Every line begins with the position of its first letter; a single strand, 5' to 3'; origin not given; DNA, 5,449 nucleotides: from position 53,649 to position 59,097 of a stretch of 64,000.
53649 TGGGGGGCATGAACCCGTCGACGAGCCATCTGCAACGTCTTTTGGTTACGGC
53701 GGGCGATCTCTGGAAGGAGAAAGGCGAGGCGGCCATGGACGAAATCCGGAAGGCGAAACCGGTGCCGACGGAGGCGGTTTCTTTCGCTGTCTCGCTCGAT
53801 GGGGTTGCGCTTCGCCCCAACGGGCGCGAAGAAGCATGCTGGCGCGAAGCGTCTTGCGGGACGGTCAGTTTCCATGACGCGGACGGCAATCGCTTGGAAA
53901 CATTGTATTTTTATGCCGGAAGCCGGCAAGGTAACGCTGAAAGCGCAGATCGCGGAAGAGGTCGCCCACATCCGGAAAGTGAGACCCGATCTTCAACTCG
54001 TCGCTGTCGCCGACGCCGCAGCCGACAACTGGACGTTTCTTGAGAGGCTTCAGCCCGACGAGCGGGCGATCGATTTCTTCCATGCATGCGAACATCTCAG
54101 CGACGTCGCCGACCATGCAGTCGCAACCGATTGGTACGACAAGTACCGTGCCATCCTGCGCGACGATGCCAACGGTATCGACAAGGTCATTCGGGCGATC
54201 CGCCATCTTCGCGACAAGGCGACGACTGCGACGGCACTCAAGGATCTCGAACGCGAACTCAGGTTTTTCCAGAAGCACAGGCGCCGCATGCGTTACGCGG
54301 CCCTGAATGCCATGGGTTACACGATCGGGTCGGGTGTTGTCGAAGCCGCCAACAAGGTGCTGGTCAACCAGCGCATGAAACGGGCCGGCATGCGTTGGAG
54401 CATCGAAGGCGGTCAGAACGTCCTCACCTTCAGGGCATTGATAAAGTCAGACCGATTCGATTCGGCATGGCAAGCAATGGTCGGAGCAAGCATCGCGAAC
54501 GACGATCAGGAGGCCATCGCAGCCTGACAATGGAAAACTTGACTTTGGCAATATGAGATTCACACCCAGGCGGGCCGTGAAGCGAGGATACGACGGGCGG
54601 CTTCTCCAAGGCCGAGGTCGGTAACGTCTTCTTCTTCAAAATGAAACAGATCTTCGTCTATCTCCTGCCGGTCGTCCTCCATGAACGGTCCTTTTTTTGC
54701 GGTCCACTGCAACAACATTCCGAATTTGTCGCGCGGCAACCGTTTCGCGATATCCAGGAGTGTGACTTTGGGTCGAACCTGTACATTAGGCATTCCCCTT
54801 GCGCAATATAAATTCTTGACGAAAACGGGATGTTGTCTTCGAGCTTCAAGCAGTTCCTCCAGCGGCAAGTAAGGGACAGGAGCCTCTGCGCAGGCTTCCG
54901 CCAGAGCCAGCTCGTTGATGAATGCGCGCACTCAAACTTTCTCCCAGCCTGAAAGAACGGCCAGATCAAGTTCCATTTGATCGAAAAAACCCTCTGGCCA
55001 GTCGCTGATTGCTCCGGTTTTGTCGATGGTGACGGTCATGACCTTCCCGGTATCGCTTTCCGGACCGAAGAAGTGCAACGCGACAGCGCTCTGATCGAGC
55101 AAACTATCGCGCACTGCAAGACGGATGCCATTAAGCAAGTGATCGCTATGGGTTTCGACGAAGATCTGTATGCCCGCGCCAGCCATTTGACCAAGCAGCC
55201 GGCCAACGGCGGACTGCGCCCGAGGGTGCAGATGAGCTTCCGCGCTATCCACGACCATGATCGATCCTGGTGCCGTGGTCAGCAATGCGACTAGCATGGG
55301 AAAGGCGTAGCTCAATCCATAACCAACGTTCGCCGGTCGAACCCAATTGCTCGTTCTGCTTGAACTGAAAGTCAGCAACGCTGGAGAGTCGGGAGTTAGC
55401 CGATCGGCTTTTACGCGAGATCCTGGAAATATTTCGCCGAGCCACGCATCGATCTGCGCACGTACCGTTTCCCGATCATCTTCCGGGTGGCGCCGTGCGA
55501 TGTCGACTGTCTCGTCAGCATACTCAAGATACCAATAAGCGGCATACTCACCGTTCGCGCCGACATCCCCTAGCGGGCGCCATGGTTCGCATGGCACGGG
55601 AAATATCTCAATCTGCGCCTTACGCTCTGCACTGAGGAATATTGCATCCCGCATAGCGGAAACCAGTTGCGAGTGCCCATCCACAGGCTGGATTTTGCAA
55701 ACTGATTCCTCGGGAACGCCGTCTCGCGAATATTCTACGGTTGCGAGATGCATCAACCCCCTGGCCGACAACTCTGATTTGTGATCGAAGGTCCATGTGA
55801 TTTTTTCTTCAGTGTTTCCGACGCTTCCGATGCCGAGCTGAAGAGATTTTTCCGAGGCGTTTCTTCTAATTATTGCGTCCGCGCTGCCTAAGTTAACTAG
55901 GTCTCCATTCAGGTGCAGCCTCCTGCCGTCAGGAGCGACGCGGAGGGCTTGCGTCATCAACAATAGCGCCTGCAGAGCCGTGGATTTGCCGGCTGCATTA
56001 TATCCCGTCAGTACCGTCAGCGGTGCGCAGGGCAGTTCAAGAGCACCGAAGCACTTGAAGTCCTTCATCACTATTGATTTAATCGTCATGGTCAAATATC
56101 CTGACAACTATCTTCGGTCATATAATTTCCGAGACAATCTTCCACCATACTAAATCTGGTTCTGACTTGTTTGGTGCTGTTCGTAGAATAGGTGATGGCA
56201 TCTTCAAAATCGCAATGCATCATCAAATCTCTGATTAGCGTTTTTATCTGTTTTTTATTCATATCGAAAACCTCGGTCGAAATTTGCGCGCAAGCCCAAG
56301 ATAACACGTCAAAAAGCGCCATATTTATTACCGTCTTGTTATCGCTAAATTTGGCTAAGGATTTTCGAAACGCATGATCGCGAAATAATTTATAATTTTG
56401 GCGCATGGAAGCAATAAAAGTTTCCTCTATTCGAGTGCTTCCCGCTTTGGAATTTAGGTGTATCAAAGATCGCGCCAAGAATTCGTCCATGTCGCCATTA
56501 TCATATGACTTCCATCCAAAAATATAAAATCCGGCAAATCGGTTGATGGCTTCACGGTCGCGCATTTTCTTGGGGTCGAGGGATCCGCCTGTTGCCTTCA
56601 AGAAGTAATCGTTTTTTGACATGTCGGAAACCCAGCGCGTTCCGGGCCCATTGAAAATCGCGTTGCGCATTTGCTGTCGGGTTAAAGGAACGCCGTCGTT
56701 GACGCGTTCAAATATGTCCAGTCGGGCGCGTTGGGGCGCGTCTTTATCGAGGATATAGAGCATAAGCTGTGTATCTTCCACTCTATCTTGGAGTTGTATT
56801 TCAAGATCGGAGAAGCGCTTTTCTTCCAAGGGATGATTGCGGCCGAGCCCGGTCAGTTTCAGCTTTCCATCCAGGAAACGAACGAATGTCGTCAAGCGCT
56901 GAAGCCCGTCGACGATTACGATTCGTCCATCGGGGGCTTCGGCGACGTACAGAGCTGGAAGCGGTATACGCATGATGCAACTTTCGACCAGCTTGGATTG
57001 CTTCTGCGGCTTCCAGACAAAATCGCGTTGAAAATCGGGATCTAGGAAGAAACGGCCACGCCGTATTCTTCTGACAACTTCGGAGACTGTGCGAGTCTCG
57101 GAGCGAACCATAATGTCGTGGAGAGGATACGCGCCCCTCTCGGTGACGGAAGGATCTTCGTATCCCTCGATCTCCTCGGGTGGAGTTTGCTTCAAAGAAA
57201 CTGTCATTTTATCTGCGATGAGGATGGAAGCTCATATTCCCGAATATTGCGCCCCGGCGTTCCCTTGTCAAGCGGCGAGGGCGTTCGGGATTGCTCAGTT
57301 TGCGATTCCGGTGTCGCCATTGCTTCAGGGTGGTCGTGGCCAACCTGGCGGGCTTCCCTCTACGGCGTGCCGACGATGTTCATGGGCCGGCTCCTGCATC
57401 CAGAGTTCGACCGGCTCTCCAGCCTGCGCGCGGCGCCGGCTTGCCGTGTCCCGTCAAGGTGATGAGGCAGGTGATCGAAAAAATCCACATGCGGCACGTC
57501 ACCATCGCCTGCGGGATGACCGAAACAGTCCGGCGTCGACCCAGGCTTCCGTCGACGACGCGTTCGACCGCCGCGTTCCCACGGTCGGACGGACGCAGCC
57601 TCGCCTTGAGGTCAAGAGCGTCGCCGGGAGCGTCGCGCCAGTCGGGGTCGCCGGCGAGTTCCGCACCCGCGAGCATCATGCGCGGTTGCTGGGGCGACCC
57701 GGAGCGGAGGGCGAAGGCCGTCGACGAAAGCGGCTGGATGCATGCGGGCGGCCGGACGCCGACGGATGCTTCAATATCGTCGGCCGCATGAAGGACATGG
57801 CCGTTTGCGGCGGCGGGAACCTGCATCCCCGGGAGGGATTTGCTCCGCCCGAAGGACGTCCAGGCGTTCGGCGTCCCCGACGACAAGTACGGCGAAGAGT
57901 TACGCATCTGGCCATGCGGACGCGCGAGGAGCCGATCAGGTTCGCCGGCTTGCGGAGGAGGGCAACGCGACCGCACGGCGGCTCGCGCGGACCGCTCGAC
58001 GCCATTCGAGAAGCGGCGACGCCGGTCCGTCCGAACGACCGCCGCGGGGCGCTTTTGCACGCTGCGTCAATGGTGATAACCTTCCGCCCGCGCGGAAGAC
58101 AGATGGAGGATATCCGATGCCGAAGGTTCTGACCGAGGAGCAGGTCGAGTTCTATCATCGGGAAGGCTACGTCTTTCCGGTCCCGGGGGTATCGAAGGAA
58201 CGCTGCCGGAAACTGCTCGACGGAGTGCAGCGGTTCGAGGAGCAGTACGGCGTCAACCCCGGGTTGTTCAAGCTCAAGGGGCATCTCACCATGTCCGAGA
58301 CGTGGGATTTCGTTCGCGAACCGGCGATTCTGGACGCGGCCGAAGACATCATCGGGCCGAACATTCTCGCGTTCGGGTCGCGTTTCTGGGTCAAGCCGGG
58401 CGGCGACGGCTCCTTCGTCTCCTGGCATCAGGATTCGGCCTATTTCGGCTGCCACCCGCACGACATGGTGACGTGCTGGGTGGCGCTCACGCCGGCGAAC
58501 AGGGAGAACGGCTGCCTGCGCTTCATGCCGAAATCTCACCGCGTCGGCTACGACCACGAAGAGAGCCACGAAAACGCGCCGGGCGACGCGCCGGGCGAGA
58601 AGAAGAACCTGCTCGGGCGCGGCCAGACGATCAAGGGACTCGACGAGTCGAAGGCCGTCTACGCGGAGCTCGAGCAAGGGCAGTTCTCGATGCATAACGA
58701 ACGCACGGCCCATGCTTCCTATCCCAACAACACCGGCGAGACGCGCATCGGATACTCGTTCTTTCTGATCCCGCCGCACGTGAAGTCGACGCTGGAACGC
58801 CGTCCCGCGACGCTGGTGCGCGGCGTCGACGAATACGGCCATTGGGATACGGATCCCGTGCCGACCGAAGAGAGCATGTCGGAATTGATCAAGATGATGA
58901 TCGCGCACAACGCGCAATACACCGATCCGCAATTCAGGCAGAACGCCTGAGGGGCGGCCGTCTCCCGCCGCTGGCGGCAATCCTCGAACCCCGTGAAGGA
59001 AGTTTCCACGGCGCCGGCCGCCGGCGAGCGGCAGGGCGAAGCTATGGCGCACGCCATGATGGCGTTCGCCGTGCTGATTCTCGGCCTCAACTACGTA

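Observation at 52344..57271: Low-GC three-gene operon: DUF262 / DUF3696-type ATPase / unknown 318-aa protein. The third gene is split by an IS and can be rebuilt exactly.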

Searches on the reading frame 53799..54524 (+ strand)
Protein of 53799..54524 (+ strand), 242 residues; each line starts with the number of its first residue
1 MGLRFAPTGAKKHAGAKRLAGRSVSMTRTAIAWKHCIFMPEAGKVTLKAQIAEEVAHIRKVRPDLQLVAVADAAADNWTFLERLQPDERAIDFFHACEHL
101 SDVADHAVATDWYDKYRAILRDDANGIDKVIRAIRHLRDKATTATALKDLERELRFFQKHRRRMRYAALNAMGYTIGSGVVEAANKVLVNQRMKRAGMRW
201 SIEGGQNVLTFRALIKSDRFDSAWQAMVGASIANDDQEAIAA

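Call 6: search_protein_families(library=pfam, proteins=[window:53799-54524:+], max_evalue=1)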
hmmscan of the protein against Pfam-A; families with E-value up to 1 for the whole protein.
window:53799-54524:+ (242 aa): 0 families

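Call 8: search_protein_families(library=ncbifam, proteins=[window:53799-54524:+], max_evalue=1)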
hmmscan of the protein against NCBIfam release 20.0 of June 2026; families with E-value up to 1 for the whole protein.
window:53799-54524:+ (242 aa): 4 families
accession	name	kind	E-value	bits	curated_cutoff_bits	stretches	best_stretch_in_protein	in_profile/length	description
NF033572.1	transpos_ISKra4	equivalog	1.9e-33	116.2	205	1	49-219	242-421/422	ISKra4 family transposase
NF033529.1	transpos_ISLre2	equivalog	6.8e-10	38.8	200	1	80-226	187-330/382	ISLre2 family transposase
NF041731.2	transpos_ISH6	equivalog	0.011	14.5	240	1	189-224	376-413/414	ISH6 family transposase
NF003786.0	PRK05379.1-2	equivalog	0.054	12.7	397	1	128-205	173-250/354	bifunctional nicotinamide-nucleotide adenylyltransferase/Nudix hydroxylase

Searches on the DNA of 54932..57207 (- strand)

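Call 44: search_dna_similar(query=window:54932-57207:-, collection=plasmids, mode=distant, max_rows=10)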
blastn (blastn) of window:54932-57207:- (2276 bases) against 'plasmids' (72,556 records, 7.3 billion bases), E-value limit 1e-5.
Records with a match: 3; places in all: 3; records where one place covers at least 80% of the query: 0.
Best place of each record, by identity: 60-80% 3.
By first word of the organism name: Polymorphobacter 1; Gluconobacter 1; Crinalium 1.
By predicted mobility (MOB-suite, as given by PLSDB): non-mobilizable 2; conjugative 1.
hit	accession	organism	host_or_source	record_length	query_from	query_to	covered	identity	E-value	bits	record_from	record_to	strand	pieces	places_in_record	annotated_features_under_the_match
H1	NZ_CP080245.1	Polymorphobacter sp. PAMC 29334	Megaspora,lichen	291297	97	2089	38%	66.8%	2e-39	241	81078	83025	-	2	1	DUF262 domain-containing protein | DUF3696 domain-containing protein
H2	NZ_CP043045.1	Gluconobacter thailandicus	Triticum aestivum,leaf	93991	163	344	8%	68.1%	6e-8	68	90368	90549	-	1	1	DUF262 domain-containing protein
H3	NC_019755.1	Crinalium epipsammum PCC 9333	-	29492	161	324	7%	71.3%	7e-13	85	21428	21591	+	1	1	DUF262 domain-containing protein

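Call 45: get_annotated_region(hit=H1, flank=4000)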
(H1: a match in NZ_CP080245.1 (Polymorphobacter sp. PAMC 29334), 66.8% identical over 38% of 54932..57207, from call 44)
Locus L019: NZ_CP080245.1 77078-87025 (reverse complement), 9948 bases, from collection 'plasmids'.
description: Polymorphobacter sp. PAMC 29334 plasmid p29334-2, complete sequence
organism: Polymorphobacter sp. PAMC 29334 (NCBI taxid 2862331)
taxonomy: Bacteria; Pseudomonadota; Alphaproteobacteria; Sphingomonadales; Sphingosinicellaceae; Polymorphobacter; Polymorphobacter sp. PAMC 29334
host: -; source: Megaspora,lichen; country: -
typing (MOB-suite, as given by PLSDB): non-mobilizable
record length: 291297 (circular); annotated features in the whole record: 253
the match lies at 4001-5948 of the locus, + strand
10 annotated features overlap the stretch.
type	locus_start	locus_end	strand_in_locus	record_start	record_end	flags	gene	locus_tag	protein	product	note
CDS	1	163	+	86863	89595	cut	-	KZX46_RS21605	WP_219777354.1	DEAD/DEAH box helicase family protein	-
CDS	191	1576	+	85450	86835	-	-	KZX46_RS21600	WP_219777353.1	restriction endonuclease subunit S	GO:0006304 - DNA modification [Evidence IEA]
CDS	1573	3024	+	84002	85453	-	-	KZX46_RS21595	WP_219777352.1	class I SAM-dependent DNA methyltransferase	-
CDS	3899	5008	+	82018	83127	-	-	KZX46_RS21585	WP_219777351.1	DUF262 domain-containing protein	-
CDS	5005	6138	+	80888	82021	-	-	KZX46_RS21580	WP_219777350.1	DUF3696 domain-containing protein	-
CDS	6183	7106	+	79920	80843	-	-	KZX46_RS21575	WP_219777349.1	hypothetical protein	-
CDS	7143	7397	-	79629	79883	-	-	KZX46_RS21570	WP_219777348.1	hypothetical protein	-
CDS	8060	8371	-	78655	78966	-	-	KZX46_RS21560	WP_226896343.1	DUF393 domain-containing protein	-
CDS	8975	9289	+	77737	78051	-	-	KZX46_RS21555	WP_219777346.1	hypothetical protein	-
CDS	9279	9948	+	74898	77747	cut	-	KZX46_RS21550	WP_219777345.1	type IV secretion system DNA-binding domain-containing protein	-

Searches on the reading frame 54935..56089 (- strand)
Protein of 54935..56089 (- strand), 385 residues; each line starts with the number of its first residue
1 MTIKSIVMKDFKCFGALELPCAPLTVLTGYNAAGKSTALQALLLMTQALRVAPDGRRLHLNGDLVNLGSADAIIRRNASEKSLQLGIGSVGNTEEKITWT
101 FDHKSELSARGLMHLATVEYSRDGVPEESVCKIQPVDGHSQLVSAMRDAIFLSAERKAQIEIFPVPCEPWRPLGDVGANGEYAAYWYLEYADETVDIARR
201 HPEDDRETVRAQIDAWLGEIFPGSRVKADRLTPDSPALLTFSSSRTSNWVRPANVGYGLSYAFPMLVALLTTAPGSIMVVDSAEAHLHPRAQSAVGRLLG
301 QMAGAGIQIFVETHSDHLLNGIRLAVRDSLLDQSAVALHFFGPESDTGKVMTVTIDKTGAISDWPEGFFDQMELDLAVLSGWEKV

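Call 6: search_protein_families(library=pfam, proteins=[window:54935-56089:-], max_evalue=1)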
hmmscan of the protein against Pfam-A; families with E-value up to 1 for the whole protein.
window:54935-56089:- (385 aa): 10 families
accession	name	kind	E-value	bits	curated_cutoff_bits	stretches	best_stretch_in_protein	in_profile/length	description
PF13304.12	AAA_21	-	7.8e-23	82.4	27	1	24-320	1-304/304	AAA domain, putative AbiEii toxin, Type IV TA system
PF13175.12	AAA_15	-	7.3e-16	59.2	32.1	2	1-75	1-68/374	AAA ATPase domain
PF12476.13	DUF3696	-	7.9e-12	45.7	22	1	332-379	2-52/52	Protein of unknown function (DUF3696)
PF02463.25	SMC_N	-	3.8e-07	30.2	40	2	3-43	2-45/220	RecF/RecN/SMC N terminal domain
PF13476.12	AAA_23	-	4e-06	28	27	1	5-106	1-84/201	AAA domain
PF11398.14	DUF2813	-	0.0016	18.3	21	1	1-45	1-45/372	Protein of unknown function (DUF2813)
PF13555.12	AAA_29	-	0.021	15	27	1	24-43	24-43/61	P-loop containing region of AAA domain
PF13671.12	AAA_33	-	0.036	14.8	27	1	24-66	1-43/143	AAA domain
PF13514.12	AAA_27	-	0.036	14.1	22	1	18-43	20-47/206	AAA domain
PF00005.33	ABC_tran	-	0.15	13.1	25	1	18-48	7-37/137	ABC transporter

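Call 7: search_protein_families(library=padloc, proteins=[window:54935-56089:-], max_evalue=1)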
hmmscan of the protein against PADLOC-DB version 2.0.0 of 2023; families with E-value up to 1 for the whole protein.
window:54935-56089:- (385 aa): 118 families (the best 25 are shown)
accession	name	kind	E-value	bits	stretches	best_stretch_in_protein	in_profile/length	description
PDLC03878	NsnB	-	2.1e-98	328.3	1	3-380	2-343/345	-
PDLC04148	HEC-03B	-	4.4e-31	106.4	2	245-370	309-435/458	-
PDLC04707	PDC-M55A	-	8.2e-26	88.9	2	205-371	230-401/421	-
PDLC02980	AriA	-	1.9e-19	68.8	2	240-320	223-304/304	-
PDLC02979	AriA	-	2.3e-18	65.2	2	1-48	1-49/373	-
PDLC04178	HEC-01A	-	3.4e-16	57.3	2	2-54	8-60/399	-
PDLC04176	HEC-01A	-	2.8e-15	54.6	1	1-319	1-321/371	-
PDLC04391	PDC-M07A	-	4.9e-14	50.1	2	3-49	2-48/412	-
PDLC04135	mad3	-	2.4e-13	48.4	2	3-107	2-115/374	mads_3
PDLC02358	Old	-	2.5e-13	47.7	2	1-46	2-47/578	Old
PDLC00271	PtuA1|PtuA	-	6.6e-13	47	2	1-105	1-100/421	AAA ATPase domain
PDLC00278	PtuA1|PtuA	-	6.9e-13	46.7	2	1-105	1-106/436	AAA ATPase domain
PDLC04393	PDC-M07A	-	8.3e-13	46.1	2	3-77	2-78/435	-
PDLC04389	PDC-M07A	-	4e-12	43.9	2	2-47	5-50/443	-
PDLC00311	PtuA1|PtuA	-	4.1e-12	43.8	2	1-80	1-79/455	AAA ATPase domain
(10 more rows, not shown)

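Call 8: search_protein_families(library=ncbifam, proteins=[window:54935-56089:-], max_evalue=1)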
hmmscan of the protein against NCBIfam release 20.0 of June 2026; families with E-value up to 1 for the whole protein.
window:54935-56089:- (385 aa): 16 families
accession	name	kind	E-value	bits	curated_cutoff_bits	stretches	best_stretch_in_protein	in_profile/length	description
NF047739.1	antiphage_MADS3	equivalog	5.1e-10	39.1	420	2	3-50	2-49/427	methylation-associated defense system AAA family ATPase MAD3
NF041760.1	PtuA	equivalog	1.2e-08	34.3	500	2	2-43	51-93/524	retron Ec78 anti-phage system effector ATPase PtuA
TIGR00611.2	recf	equivalog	7.1e-05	22.1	172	1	3-47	1-46/339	DNA replication/repair protein RecF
TIGR01166.1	cbiO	subfamily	0.012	15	211.8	0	21-58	17-56/190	cobalt ABC transporter, ATP-binding protein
NF047930.1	ABC_ATP_B6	equivalog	0.022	13.4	670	1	18-72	24-73/510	putative B6 ABC transporter ATP-binding protein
NF002572.0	PRK02224.1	equivalog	0.027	12.8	1087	1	1-43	1-44/888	DNA double-strand break repair ATPase Rad50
NF010068.0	PRK13548.1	equivalog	0.033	13.3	261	1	17-44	26-53/261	heme ABC transporter ATP-binding protein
TIGR02673.1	FtsE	equivalog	0.036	13.7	264.85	0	276-321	157-202/214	cell division ATP-binding protein FtsE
NF040873.1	AztA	equivalog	0.063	12.8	220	1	19-42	15-38/191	zinc ABC transporter ATP-binding protein AztA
TIGR03873.1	F420-0_ABC_ATP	hypoth_equivalog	0.068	12.4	372.4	0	18-43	23-48/256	putative F420-0 ABC transporter ATP-binding protein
NF002981.0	PRK03695.1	equivalog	0.086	12.2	281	0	274-333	155-212/253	vitamin B12 ABC transporter ATP-binding protein BtuD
NF041035.1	Rad50_Halo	equivalog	0.092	11.1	1000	1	1-43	1-44/883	DNA double-strand break repair ATPase Rad50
NF038288.1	chaper_GTP_ZigA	equivalog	0.15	10.9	600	1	23-52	2-31/390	zinc metallochaperone GTPase ZigA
NF008409.0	PRK11231.1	equivalog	0.16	11.3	375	1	17-47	23-55/255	Fe(3+) dicitrate ABC transporter ATP-binding protein FecE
NF045487.1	ASRP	equivalog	0.23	10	300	1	24-53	16-40/593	archaea-specific SMC-related protein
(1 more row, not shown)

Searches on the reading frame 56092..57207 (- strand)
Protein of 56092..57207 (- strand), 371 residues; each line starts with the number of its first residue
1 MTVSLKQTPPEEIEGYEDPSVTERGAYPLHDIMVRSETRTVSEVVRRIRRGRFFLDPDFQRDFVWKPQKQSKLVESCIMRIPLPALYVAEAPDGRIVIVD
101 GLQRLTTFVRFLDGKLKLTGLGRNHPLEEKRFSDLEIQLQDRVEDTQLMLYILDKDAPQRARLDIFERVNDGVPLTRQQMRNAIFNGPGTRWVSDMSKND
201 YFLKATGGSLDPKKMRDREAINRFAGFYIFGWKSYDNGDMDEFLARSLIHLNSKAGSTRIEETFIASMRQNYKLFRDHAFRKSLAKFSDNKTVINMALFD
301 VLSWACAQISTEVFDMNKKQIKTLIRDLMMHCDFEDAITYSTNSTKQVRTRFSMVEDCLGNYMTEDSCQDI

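Call 6: search_protein_families(library=pfam, proteins=[window:56095-57207:-], max_evalue=1)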
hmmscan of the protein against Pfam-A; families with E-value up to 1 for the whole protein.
window:56095-57207:- (371 aa): 1 family
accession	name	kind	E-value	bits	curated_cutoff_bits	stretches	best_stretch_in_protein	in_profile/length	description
PF03235.19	GmrSD_N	-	7.3e-25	88.7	33.2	1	42-185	2-198/199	GmrSD restriction endonuclease, N-terminal domain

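Call 7: search_protein_families(library=padloc, proteins=[window:56095-57207:-], max_evalue=1)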
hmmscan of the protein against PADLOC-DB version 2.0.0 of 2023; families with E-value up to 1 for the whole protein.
window:56095-57207:- (371 aa): 9 families
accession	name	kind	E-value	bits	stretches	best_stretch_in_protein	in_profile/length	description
PDLC03877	NsnA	-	3.4e-116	386.7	1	12-362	23-382/385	-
PDLC04027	PD-T4-2_A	-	1.9e-32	110.8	1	23-355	22-357/363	-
PDLC03418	REase_II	-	8.7e-17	59.3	1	52-205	31-173/372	Type II restriction enzyme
PDLC04151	HEC-05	-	7.1e-09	32.9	1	29-82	16-68/600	-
PDLC04150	HEC-05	-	1.1e-06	25.8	1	40-85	9-53/583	-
PDLC04709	PDC-M55C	-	8.5e-05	19.4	1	30-82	6-57/554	-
PDLC04155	HEC-06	-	0.0006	16.4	1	38-109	9-84/562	-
PDLC04154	HEC-06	-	0.0035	14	1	48-108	18-85/569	-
PDLC02792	SspE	-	0.015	11.6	1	37-77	9-47/771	SspE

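Call 8: search_protein_families(library=ncbifam, proteins=[window:56095-57207:-], max_evalue=1)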
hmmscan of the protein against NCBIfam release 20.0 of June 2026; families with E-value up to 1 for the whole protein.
window:56095-57207:- (371 aa): 0 families

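Call 53: find_encoding_contigs(protein=window:56092-57207:-, flank=3000, max_places=5)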
Protein window:56092-57207:- (371 aa): no gene with exactly this product is on record in the collection.

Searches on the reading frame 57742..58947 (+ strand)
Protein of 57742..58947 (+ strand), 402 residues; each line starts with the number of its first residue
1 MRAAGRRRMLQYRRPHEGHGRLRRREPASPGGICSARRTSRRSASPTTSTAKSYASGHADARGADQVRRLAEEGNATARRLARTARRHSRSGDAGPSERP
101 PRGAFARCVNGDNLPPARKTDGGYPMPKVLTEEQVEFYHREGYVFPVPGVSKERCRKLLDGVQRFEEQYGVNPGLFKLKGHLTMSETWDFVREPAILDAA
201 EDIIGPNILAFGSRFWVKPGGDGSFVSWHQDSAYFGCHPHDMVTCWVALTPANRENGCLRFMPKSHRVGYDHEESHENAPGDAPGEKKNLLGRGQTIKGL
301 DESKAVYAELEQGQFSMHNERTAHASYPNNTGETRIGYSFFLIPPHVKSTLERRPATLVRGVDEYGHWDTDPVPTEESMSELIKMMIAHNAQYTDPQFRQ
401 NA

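Call 26: search_protein_families(library=pfam, proteins=[window:57742-58947:+], max_evalue=0.001)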
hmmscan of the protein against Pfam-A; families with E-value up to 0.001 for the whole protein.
window:57742-58947:+ (402 aa): 1 family
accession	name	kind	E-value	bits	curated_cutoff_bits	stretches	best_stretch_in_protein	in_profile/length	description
PF05721.19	PhyH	-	2.5e-28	100.2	22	1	138-336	1-212/213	Phytanoyl-CoA dioxygenase (PhyH)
